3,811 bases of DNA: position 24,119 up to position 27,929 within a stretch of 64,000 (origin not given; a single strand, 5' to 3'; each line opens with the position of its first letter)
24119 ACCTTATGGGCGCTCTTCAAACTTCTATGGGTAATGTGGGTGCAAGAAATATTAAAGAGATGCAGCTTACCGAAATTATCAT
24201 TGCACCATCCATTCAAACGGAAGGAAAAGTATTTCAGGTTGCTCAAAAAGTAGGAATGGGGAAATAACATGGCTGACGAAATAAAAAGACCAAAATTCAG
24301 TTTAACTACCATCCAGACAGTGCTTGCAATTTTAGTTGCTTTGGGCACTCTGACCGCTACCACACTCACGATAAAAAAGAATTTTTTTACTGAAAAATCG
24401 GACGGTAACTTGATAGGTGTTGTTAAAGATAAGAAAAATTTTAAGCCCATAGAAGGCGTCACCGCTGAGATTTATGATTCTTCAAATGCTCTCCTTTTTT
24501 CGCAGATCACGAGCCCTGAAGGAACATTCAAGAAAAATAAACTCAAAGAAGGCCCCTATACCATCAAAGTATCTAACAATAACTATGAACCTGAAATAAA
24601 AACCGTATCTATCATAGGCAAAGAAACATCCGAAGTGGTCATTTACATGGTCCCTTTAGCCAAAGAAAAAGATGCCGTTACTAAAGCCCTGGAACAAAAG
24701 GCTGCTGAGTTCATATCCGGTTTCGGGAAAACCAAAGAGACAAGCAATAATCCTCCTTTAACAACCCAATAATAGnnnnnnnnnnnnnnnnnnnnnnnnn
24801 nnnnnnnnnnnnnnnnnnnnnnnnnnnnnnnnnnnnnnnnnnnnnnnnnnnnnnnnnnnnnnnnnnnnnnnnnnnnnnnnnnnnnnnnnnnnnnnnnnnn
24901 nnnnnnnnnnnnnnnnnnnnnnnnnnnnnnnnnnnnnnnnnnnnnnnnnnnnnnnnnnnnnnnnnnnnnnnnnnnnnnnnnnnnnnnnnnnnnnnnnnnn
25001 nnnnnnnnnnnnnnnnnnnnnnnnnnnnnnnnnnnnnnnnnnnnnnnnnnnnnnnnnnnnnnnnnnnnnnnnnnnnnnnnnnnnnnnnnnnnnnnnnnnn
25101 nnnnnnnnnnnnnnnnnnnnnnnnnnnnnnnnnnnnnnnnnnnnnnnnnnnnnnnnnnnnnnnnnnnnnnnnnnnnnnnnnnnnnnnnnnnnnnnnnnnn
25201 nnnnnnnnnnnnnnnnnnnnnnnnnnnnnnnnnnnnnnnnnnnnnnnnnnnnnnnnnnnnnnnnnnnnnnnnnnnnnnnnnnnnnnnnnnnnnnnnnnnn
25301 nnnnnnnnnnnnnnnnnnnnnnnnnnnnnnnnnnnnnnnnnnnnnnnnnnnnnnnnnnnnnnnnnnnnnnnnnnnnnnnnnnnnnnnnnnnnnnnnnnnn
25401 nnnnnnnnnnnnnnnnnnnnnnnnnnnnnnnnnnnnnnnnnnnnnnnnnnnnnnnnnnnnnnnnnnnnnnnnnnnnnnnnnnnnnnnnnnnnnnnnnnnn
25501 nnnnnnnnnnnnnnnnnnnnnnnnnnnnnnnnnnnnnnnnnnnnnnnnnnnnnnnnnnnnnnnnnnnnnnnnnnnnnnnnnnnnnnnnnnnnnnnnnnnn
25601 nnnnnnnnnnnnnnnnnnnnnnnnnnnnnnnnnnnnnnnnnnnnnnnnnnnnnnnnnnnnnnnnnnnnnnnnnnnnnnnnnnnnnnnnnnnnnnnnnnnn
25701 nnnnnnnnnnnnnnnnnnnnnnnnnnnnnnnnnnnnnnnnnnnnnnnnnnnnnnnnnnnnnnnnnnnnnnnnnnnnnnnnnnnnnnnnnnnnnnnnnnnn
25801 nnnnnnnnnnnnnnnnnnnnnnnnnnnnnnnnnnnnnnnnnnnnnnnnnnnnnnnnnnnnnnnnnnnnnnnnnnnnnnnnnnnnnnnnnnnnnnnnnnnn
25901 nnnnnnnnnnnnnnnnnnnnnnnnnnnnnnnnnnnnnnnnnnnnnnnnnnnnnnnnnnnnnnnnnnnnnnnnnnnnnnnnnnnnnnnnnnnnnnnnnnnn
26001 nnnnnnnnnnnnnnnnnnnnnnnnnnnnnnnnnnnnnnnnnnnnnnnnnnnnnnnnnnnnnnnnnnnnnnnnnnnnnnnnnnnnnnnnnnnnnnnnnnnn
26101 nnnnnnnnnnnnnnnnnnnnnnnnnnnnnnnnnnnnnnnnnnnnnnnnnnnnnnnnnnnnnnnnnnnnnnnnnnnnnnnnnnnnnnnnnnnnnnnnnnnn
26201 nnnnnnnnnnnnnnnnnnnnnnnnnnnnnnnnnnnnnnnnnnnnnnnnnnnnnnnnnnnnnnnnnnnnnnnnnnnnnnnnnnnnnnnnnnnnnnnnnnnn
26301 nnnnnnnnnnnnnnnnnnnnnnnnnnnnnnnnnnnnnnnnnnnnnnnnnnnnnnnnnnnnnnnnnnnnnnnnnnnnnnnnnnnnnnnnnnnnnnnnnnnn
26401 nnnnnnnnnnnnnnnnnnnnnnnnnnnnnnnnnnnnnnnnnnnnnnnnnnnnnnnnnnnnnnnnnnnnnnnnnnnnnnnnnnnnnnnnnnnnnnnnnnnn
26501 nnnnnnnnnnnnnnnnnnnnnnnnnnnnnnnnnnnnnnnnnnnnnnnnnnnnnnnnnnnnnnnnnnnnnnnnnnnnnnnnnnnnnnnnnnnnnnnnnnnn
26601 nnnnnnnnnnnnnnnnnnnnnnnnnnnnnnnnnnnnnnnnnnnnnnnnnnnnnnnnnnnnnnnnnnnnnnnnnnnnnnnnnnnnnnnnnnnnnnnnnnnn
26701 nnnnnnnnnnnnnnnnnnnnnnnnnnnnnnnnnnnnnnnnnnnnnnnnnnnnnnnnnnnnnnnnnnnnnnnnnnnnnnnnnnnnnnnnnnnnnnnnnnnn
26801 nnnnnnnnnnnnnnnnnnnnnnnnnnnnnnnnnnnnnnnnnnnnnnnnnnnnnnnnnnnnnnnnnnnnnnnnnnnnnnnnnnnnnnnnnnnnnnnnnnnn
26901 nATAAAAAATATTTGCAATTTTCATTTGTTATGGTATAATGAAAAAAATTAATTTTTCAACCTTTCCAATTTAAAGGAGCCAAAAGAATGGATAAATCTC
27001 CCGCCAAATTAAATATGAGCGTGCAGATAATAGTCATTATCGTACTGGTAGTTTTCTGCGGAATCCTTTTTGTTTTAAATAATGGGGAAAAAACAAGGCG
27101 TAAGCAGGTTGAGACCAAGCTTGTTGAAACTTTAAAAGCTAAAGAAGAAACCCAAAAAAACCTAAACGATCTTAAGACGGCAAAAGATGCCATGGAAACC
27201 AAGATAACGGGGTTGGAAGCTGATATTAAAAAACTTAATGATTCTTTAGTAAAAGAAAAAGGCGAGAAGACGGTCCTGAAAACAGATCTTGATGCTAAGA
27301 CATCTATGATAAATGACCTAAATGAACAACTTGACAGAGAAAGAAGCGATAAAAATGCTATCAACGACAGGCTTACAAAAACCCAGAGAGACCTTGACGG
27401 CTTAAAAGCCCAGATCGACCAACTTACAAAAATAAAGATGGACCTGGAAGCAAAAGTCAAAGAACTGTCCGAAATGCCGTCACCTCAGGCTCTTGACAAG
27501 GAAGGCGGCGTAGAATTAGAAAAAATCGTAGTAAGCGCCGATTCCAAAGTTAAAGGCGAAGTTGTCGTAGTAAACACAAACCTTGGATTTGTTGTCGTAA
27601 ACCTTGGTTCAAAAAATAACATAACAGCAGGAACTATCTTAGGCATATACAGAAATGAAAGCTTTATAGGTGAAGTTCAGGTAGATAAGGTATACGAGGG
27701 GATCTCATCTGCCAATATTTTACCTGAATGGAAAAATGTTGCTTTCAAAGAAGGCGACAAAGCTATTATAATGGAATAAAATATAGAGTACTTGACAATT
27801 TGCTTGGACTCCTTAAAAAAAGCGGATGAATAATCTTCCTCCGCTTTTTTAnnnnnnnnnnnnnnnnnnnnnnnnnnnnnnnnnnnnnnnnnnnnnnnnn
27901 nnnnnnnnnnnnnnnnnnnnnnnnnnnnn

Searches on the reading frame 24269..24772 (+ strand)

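Call 30: search_protein_families(library=pfam, proteins=[window:24269-24772:+], max_evalue=0.001)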
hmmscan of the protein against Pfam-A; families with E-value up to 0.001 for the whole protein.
window:24269-24772:+ (167 aa): 4 families
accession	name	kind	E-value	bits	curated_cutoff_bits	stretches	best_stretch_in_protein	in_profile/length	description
PF13620.12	CarboxypepD_reg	-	2e-08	34.9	32.3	1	49-127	3-81/82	Carboxypeptidase regulatory-like domain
PF13715.12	CarbopepD_reg_2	-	3.3e-07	30.7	32.2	1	50-135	3-84/88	CarboxypepD_reg-like domain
PF17210.9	SdrD_B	-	4e-05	24.2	29.7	1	52-104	16-67/112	SdrD B-like domain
PF17802.7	SpaA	-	0.0009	19.8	23.1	0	53-106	8-65/91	Prealbumin-like fold domain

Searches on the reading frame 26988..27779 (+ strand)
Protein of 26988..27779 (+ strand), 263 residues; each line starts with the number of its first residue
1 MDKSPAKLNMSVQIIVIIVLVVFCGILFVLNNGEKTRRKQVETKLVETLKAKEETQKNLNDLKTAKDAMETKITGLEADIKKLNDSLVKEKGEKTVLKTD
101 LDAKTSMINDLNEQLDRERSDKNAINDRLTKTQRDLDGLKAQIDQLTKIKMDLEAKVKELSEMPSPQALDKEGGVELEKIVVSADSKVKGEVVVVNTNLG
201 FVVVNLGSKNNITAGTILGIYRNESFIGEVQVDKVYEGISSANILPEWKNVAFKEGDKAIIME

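Call 31: search_protein_families(library=pfam, proteins=[window:26988-27779:+], max_evalue=0.001)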
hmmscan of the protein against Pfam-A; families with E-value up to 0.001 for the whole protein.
window:26988-27779:+ (263 aa): 1 family
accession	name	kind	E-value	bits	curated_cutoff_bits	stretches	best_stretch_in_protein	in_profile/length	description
PF04102.17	SlyX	-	0.00046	21.2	30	0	68-120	7-59/67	SlyX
